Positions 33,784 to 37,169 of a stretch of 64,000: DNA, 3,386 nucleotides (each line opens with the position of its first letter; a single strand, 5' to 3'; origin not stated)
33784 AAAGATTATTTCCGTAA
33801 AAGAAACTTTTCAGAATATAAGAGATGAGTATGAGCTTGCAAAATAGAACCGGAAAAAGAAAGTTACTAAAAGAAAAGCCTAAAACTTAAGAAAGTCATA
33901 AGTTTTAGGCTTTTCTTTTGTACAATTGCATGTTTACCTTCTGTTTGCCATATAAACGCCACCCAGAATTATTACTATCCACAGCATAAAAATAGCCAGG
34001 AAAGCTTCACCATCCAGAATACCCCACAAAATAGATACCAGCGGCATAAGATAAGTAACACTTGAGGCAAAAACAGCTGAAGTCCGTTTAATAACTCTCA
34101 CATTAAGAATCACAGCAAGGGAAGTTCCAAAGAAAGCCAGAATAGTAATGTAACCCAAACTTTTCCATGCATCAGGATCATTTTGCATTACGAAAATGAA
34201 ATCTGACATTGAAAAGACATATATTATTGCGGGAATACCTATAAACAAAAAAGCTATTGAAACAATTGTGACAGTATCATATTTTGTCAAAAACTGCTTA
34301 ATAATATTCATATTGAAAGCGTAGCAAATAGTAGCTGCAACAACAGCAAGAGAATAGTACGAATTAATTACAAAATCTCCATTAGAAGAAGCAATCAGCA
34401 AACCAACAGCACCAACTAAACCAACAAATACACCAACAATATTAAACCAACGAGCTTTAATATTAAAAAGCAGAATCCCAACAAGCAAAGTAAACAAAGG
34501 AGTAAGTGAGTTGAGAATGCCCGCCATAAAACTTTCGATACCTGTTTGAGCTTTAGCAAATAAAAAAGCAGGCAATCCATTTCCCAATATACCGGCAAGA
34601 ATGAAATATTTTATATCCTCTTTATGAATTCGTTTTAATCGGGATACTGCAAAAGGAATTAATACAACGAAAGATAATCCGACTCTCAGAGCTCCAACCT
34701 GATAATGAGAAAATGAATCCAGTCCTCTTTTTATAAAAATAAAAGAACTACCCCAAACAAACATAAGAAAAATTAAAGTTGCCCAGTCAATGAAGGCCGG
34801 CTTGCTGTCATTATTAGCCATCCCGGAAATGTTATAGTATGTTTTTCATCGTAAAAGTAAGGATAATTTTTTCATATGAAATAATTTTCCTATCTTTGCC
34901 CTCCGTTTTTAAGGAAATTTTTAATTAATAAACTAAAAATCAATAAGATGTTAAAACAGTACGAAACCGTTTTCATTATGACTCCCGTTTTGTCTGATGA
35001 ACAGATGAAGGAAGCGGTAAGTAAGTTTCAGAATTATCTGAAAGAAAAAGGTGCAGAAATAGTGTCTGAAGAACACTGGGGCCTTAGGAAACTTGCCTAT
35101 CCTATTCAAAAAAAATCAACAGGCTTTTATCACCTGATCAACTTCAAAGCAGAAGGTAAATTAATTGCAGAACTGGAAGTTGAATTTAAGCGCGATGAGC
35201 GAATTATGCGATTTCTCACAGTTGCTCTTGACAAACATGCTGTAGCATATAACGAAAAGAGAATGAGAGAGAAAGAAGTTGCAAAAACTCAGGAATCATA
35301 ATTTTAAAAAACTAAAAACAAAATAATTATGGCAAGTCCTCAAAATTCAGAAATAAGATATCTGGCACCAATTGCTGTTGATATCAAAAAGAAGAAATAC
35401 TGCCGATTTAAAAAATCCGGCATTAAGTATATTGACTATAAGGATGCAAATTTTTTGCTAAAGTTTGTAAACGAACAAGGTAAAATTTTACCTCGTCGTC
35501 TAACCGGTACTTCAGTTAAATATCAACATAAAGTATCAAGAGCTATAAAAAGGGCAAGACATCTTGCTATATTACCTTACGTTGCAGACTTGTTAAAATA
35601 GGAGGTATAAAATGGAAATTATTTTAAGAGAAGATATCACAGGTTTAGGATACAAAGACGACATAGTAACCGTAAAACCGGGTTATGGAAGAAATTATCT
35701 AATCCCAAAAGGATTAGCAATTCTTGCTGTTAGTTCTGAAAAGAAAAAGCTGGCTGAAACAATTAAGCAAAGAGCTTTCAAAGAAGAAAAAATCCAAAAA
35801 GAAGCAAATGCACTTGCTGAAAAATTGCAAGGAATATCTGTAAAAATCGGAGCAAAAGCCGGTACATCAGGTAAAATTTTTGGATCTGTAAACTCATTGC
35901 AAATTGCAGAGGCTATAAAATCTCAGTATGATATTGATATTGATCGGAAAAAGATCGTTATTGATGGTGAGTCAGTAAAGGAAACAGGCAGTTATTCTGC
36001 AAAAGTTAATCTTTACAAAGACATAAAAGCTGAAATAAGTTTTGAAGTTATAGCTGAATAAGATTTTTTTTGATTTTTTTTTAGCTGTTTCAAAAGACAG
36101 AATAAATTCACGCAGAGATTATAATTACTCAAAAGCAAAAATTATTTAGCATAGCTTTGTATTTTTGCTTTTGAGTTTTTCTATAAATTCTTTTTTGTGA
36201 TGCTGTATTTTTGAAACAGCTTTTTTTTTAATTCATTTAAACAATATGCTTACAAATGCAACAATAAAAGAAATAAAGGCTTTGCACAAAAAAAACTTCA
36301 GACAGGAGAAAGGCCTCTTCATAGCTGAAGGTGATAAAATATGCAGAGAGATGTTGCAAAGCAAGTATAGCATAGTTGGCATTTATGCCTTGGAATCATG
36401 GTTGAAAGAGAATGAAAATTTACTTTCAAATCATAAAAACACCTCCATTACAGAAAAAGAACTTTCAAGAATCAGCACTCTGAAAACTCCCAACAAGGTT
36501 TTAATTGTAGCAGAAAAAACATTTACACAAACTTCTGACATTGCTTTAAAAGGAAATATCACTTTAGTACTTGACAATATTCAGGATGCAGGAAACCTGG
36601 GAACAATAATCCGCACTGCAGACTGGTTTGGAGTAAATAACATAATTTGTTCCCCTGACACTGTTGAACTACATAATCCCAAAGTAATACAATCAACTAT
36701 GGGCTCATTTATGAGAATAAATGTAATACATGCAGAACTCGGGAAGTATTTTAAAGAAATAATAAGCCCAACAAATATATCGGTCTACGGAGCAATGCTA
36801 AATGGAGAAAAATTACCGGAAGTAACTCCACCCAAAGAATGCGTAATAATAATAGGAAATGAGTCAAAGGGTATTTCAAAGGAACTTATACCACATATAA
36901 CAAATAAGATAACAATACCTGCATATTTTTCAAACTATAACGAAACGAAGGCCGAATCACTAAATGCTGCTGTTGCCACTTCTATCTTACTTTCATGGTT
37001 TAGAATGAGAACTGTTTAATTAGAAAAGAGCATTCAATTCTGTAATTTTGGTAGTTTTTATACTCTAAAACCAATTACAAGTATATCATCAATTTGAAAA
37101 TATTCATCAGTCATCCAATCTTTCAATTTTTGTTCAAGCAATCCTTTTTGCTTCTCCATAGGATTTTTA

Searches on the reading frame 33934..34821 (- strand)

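Call 17: search_protein_families(library=pfam, proteins=[window:33934-34821:-], max_evalue=0.001)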
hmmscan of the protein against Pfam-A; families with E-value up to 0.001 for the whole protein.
window:33934-34821:- (295 aa): 1 family
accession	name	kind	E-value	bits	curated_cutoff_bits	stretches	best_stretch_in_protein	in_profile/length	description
PF00892.27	EamA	-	3.8e-33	115.1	28.2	2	16-142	7-134/135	EamA-like transporter family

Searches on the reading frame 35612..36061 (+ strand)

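Call 17: search_protein_families(library=pfam, proteins=[window:35612-36061:+], max_evalue=0.001)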
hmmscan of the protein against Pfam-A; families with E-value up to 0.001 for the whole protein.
window:35612-36061:+ (149 aa): 2 families
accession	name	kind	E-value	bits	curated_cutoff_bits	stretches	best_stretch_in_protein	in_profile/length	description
PF03948.19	Ribosomal_L9_C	-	2.3e-26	92.5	23.2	1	63-147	1-85/86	Ribosomal protein L9, C-terminal domain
PF01281.25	Ribosomal_L9_N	-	3.4e-20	71.7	20.7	1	1-47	1-47/47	Ribosomal protein L9, N-terminal domain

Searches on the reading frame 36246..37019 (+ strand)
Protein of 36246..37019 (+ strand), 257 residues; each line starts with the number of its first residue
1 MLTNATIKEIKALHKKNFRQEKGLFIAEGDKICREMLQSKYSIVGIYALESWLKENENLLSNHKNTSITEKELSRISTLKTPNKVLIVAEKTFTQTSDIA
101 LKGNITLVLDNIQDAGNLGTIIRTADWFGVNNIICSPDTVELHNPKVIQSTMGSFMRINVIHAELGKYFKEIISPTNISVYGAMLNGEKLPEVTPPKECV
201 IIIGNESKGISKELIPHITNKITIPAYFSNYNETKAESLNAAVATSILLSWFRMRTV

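Call 17: search_protein_families(library=pfam, proteins=[window:36246-37019:+], max_evalue=0.001)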
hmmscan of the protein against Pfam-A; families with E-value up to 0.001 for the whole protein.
window:36246-37019:+ (257 aa): 2 families
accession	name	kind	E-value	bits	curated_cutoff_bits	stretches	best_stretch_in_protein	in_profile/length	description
PF00588.24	SpoU_methylase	-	3.3e-31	108.7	29.7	1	105-249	2-141/142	SpoU rRNA Methylase family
PF22435.1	MRM3-like_sub_bind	-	2.6e-17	63.5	27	1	4-86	1-83/84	MRM3-like substrate binding domain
